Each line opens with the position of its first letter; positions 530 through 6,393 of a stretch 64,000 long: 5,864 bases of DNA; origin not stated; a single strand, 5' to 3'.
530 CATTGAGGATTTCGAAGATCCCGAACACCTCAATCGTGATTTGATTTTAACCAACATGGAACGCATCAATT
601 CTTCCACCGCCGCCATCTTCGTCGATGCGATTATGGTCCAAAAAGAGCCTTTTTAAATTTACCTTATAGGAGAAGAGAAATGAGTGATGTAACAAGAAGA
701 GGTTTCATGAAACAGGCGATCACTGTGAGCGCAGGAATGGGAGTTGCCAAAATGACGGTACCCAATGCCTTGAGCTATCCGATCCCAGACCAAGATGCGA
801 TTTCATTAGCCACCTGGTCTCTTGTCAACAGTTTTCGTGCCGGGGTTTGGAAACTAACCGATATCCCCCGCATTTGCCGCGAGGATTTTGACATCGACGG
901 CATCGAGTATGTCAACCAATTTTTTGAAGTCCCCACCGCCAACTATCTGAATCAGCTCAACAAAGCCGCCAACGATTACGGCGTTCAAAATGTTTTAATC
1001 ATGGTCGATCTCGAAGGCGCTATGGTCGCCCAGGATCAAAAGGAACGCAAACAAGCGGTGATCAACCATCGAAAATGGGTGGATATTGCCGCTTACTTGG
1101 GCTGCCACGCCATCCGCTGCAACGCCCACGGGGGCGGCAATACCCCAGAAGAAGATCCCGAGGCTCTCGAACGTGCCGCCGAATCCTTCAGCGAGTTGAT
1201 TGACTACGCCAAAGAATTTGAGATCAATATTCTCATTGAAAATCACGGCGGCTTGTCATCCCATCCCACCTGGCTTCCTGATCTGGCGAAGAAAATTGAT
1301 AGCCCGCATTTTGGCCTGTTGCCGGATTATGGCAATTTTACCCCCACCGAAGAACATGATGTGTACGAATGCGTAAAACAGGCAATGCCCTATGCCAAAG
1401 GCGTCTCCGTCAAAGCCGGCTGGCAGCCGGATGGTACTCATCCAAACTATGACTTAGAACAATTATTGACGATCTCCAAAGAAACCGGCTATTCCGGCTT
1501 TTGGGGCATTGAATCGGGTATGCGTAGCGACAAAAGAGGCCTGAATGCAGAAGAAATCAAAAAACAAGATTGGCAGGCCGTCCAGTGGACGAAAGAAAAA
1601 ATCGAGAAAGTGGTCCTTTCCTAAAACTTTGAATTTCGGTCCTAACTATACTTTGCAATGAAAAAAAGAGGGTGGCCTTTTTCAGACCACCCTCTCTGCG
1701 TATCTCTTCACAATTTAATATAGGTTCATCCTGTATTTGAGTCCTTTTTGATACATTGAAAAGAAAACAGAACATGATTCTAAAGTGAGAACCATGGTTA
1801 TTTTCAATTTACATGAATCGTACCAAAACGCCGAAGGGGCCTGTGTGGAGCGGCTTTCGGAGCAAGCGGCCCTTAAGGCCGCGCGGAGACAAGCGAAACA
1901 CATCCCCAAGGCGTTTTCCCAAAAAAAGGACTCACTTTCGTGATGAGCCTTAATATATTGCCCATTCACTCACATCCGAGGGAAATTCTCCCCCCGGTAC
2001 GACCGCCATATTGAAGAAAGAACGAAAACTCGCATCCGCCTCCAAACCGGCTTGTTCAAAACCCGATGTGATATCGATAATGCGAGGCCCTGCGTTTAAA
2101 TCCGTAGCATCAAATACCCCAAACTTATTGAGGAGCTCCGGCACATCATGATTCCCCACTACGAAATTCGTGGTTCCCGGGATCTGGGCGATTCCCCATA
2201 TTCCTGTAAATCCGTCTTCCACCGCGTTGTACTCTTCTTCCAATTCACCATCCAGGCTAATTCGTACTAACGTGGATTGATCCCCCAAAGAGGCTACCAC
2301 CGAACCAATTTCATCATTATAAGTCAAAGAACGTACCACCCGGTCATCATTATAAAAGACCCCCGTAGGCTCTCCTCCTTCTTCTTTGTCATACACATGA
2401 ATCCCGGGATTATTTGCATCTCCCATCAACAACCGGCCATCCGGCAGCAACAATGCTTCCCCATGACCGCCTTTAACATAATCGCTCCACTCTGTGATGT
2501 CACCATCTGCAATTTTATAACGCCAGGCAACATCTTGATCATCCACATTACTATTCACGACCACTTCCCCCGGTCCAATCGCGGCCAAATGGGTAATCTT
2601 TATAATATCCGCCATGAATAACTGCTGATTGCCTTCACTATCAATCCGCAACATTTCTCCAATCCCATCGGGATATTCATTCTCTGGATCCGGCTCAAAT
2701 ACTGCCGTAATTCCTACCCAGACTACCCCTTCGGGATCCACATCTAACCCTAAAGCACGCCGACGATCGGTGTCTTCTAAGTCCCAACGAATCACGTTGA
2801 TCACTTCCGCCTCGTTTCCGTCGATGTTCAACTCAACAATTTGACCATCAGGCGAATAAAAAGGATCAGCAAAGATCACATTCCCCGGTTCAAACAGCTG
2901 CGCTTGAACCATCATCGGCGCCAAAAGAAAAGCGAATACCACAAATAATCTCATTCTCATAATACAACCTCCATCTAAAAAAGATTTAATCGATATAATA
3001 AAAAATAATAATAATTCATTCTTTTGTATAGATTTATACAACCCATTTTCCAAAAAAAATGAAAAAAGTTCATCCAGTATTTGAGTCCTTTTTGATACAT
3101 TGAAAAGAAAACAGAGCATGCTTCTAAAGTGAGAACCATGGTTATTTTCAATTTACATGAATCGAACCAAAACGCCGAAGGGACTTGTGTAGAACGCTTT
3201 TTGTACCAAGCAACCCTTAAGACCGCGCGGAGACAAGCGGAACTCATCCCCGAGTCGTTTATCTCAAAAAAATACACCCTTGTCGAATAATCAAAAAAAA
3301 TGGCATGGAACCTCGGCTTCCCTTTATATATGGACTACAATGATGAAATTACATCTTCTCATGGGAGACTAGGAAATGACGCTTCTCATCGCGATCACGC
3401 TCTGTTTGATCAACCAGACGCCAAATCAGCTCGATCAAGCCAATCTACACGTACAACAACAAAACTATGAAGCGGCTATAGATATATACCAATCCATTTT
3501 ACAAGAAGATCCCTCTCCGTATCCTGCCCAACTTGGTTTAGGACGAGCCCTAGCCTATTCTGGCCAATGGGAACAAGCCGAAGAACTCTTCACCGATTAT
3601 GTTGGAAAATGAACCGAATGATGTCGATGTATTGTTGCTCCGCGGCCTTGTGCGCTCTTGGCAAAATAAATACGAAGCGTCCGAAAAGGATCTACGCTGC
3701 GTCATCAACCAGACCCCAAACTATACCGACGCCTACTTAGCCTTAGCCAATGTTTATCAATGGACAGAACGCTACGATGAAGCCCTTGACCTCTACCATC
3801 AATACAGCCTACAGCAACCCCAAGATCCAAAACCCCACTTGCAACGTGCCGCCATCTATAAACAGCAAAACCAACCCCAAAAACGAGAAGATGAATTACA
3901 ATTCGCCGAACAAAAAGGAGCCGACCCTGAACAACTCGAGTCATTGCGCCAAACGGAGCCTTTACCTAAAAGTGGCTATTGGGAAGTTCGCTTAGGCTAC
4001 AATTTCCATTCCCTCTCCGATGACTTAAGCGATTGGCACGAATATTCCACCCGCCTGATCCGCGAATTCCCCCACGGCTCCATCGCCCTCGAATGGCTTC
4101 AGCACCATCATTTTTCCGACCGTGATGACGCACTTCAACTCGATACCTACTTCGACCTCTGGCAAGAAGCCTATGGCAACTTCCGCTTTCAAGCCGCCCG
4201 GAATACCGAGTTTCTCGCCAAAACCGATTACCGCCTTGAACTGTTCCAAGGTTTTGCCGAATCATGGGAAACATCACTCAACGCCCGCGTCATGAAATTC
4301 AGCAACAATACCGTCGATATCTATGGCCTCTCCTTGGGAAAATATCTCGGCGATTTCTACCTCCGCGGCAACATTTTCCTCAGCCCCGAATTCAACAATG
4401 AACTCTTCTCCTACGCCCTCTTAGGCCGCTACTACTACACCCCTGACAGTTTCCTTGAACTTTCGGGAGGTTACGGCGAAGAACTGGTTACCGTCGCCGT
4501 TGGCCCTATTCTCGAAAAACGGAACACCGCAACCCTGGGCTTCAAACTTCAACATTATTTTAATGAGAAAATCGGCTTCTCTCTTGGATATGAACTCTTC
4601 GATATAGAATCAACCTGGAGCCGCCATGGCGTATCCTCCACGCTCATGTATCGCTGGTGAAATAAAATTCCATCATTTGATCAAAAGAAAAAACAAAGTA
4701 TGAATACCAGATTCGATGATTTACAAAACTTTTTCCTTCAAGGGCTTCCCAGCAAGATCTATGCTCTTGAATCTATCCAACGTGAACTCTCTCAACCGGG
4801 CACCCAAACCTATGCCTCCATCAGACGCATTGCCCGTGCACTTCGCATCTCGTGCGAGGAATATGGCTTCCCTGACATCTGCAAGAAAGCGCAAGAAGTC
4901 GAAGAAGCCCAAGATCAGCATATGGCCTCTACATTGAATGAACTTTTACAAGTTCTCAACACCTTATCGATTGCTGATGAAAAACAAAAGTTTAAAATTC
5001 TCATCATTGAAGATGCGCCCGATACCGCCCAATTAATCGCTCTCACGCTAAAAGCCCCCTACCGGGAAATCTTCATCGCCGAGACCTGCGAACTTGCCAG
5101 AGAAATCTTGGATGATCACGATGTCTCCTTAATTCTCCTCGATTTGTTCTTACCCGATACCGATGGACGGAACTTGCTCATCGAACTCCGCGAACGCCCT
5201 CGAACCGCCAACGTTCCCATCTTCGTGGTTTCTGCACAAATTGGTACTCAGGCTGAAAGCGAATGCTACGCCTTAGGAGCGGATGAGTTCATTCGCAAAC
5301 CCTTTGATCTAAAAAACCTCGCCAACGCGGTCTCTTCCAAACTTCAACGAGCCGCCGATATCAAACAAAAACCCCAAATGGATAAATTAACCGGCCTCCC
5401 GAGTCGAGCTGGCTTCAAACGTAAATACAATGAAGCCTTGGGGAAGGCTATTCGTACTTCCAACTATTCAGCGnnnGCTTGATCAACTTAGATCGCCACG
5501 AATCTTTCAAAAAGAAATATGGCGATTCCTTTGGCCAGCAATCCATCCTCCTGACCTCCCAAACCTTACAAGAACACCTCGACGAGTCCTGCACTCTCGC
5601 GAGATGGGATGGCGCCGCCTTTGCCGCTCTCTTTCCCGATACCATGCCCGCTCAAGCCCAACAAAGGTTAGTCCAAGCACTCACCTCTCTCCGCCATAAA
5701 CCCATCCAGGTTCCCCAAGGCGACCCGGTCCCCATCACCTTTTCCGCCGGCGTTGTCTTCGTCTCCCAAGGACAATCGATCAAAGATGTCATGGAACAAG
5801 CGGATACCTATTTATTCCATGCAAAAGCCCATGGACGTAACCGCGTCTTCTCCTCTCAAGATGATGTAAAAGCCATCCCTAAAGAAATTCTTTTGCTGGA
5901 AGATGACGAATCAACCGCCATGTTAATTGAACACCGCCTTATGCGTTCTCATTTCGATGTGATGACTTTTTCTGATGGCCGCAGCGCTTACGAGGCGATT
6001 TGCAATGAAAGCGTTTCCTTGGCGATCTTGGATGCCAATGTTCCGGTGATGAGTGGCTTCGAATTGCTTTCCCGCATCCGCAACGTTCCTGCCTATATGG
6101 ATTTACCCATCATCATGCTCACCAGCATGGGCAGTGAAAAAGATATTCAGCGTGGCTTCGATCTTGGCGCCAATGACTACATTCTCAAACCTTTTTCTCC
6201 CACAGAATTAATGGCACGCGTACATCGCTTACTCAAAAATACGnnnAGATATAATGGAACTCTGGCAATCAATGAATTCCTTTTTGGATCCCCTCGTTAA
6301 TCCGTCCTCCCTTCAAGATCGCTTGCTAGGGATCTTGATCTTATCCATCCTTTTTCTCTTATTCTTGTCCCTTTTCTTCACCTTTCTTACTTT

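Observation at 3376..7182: Decayed PNAG/cellulose-type exopolysaccharide locus: three adjacent genes each broken by a frameshift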

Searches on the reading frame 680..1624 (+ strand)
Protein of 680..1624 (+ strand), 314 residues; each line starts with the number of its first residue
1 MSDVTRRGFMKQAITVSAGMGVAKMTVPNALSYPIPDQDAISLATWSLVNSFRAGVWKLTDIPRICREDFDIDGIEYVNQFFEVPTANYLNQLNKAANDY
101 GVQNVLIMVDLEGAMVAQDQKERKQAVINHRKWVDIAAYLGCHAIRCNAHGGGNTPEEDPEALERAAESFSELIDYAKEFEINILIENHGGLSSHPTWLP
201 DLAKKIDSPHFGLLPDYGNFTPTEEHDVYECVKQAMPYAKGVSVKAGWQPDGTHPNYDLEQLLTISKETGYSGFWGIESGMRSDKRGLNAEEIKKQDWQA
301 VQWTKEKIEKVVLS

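Call 10: search_protein_families(library=pfam, proteins=[window:680-1624:+], max_evalue=0.01)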
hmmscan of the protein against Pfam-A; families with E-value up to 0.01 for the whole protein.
window:680-1624:+ (314 aa): 1 family
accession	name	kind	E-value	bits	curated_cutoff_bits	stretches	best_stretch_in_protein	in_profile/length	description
PF01261.30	AP_endonuc_2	-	1.3e-23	84.4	31.1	1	71-290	8-235/249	Xylose isomerase-like TIM barrel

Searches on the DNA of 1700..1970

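Call 67: search_rna_families(source=window, start=1700, end=1970, threshold=evalue, max_evalue=1)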
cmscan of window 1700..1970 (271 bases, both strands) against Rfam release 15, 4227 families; matches with E-value up to 1: 0.
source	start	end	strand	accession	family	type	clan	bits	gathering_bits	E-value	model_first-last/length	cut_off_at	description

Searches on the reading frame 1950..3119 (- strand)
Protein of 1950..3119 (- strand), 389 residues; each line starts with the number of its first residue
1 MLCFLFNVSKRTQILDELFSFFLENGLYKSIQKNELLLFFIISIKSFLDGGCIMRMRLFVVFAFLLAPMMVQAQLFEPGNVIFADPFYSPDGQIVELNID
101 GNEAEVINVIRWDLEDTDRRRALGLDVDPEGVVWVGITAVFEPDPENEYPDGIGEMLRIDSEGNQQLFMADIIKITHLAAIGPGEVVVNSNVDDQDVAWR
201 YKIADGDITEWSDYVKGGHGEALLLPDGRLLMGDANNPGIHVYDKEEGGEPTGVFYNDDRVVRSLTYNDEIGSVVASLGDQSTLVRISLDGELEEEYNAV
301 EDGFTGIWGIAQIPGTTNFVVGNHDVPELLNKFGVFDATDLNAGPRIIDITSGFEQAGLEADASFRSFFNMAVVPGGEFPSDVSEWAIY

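Call 10: search_protein_families(library=pfam, proteins=[window:1950-3119:-], max_evalue=0.01)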
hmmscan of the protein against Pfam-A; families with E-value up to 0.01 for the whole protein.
window:1950-3119:- (389 aa): 0 families

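Call 32: search_protein_families(library=ncbifam, proteins=[window:1950-3116:-], max_evalue=0.001)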
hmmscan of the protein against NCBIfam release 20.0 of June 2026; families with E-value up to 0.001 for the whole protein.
window:1950-3116:- (388 aa): 0 families

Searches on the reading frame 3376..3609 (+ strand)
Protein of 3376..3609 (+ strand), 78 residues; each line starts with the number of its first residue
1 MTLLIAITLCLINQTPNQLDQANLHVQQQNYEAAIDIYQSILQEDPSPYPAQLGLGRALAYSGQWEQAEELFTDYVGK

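Call 10: search_protein_families(library=pfam, proteins=[window:3376-3609:+], max_evalue=0.01)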
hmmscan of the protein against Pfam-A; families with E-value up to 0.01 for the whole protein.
window:3376-3609:+ (78 aa): 14 families
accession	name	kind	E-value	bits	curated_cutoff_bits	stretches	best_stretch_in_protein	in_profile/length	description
PF14559.12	TPR_19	-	1.9e-10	41.3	25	1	26-73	2-49/68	Tetratricopeptide repeat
PF13432.12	TPR_16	-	2.4e-08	34.7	32.7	1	19-76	1-58/65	Tetratricopeptide repeat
PF07719.23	TPR_2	-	4.6e-08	33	27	1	21-47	7-33/34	Tetratricopeptide repeat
PF13428.12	TPR_14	-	5.3e-08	33.2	23.5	1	18-57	4-43/44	Tetratricopeptide repeat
PF13174.12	TPR_6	-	2.9e-07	31.1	26.3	0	19-46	4-31/33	Tetratricopeptide repeat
PF13176.12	TPR_7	-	3.8e-07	30.1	27.9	0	54-73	4-23/36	Tetratricopeptide repeat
PF24575.1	TPR_Slam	-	5.2e-07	30.5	35.2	1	19-72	51-104/104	Surface lipoprotein assembly modifier, N-terminal TPR repeats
PF00515.34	TPR_1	-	7.3e-07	29.2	27.8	1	22-47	8-33/34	Tetratricopeptide repeat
PF13424.12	TPR_12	-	1.4e-05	25.7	30.1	0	52-74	48-70/77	Tetratricopeptide repeat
PF13371.12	TPR_9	-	0.00011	22.6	35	1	23-76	3-56/73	Tetratricopeptide repeat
PF25064.1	ARM_TT21_5th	-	0.00057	20.6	27.8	1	22-73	8-59/117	TT21 fifth ARM repeats domain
PF13374.12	TPR_10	-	0.0031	17.9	27.5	0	55-72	8-25/42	Tetratricopeptide repeat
PF13181.12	TPR_8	-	0.0039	17.7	25.7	0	22-47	8-33/34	Tetratricopeptide repeat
PF07721.20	TPR_4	-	0.0046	17.9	27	0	51-71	3-23/26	Tetratricopeptide repeat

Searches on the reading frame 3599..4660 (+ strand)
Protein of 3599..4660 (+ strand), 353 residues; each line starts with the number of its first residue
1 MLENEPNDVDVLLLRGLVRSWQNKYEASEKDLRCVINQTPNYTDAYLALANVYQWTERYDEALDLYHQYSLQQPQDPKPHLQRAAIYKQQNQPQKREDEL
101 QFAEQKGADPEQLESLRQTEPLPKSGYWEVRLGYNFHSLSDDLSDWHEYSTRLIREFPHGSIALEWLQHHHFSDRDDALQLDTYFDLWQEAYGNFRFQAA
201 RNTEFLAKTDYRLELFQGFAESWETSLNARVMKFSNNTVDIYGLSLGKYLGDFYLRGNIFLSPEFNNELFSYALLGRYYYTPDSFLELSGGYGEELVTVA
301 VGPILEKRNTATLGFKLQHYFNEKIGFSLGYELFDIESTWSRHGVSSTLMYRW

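Call 10: search_protein_families(library=pfam, proteins=[window:3599-4657:+], max_evalue=0.01)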
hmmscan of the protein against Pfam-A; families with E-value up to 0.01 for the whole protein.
window:3599-4657:+ (353 aa): 11 families
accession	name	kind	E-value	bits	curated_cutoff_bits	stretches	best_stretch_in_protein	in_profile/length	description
PF19413.5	YaiO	-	9.1e-26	91.3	23.9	1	130-294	4-169/173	YaiO membrane beta barrel domain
PF00515.34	TPR_1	-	2.5e-07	30.7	27.8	1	44-68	2-26/34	Tetratricopeptide repeat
PF14559.12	TPR_19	-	7.3e-07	29.9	25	1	23-80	5-62/68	Tetratricopeptide repeat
PF13414.12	TPR_11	-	4.6e-05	23.5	26.8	0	22-54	7-39/42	TPR repeat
PF13371.12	TPR_9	-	6.7e-05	23.3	35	0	51-118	3-70/73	Tetratricopeptide repeat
PF13428.12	TPR_14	-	0.00027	21.8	23.5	1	44-85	2-43/44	Tetratricopeptide repeat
PF13431.12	TPR_17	-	0.00032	21.2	24.4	0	36-63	6-33/34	Tetratricopeptide repeat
PF13374.12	TPR_10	-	0.00049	20.5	27.5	1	44-68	3-27/42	Tetratricopeptide repeat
PF13176.12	TPR_7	-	0.00057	20.2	27.9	1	45-77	1-35/36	Tetratricopeptide repeat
PF13424.12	TPR_12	-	0.00071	20.1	30.1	0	45-68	5-28/77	Tetratricopeptide repeat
PF07719.23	TPR_2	-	0.0011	19.4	27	0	44-68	2-26/34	Tetratricopeptide repeat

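Call 11: find_encoding_contigs(protein=window:3599-4660:+, flank=10000, max_places=10)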
Protein window:3599-4660:+ (353 aa): no gene with exactly this product is on record in the collection.

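Call 32: search_protein_families(library=ncbifam, proteins=[window:3599-4657:+], max_evalue=0.001)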
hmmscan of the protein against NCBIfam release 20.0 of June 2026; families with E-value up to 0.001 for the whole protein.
window:3599-4657:+ (353 aa): 5 families
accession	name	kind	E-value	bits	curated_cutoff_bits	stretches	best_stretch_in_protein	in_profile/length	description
TIGR04390.1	OMP_YaiO_dom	domain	3.3e-34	118.8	32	1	128-353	1-230/230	YaiO family outer membrane beta-barrel protein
TIGR02552.1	LcrH_SycD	equivalog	6.7e-09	35.6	104.8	1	23-118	32-127/136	SycD/LcrH family type III secretion system chaperone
TIGR02917.1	PEP_TPR_lipo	equivalog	7.5e-07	27.4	312.2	1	4-100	392-488/899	XrtA/PEP-CTERM system TPR-repeat protein PrsT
TIGR03939.1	PGA_TPR_OMP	equivalog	2.5e-05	22.7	366.65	1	9-97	395-483/800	poly-beta-1,6 N-acetyl-D-glucosamine export porin PgaA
NF040959.1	MamA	equivalog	0.00012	21.6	200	1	3-92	99-188/204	magnetosome protein MamA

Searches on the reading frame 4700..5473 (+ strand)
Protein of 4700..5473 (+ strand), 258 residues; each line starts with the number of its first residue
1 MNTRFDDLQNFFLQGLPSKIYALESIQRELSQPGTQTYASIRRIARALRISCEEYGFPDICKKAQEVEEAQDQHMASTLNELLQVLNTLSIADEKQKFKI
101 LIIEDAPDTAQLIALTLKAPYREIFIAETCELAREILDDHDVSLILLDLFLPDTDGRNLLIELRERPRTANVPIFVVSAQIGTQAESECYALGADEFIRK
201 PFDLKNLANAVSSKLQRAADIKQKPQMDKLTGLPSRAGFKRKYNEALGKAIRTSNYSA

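Call 10: search_protein_families(library=pfam, proteins=[window:4700-5473:+], max_evalue=0.01)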
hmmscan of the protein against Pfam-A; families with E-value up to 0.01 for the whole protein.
window:4700-5473:+ (258 aa): 1 family
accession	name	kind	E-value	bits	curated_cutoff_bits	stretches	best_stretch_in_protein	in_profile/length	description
PF00072.30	Response_reg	-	3.6e-19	69.4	30.2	1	100-211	1-110/111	Response regulator receiver domain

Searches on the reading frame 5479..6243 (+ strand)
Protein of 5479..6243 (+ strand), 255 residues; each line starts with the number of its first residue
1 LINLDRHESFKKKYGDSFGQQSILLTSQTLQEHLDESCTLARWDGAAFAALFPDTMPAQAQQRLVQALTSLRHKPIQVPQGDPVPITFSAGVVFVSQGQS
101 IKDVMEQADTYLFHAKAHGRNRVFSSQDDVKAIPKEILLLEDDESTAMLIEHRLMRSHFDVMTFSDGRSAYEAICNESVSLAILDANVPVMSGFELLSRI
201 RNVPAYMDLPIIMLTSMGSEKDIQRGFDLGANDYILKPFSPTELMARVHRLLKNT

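Call 10: search_protein_families(library=pfam, proteins=[window:5479-6243:+], max_evalue=0.01)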
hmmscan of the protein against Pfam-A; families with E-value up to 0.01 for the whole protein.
window:5479-6243:+ (255 aa): 5 families
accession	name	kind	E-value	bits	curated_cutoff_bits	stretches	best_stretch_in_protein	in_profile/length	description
PF00072.30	Response_reg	-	1.5e-25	90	30.2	1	137-248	1-110/111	Response regulator receiver domain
PF00990.26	GGDEF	-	9.1e-19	68.2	23.8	1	1-122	37-161/161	Diguanylate cyclase, GGDEF domain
PF22335.1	Cas10-Cmr2_palm2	-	0.00027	21.5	27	1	64-123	71-132/133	Cas10/Cmr2, second palm domain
PF24641.1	KH_DEAH11_2nd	-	0.0031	17.7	27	0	94-133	19-59/75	DEAH11 eukaryotic type KH-domain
PF10975.14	DUF2802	-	0.0093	16.6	33.5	0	59-107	4-52/68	Protein of unknown function (DUF2802)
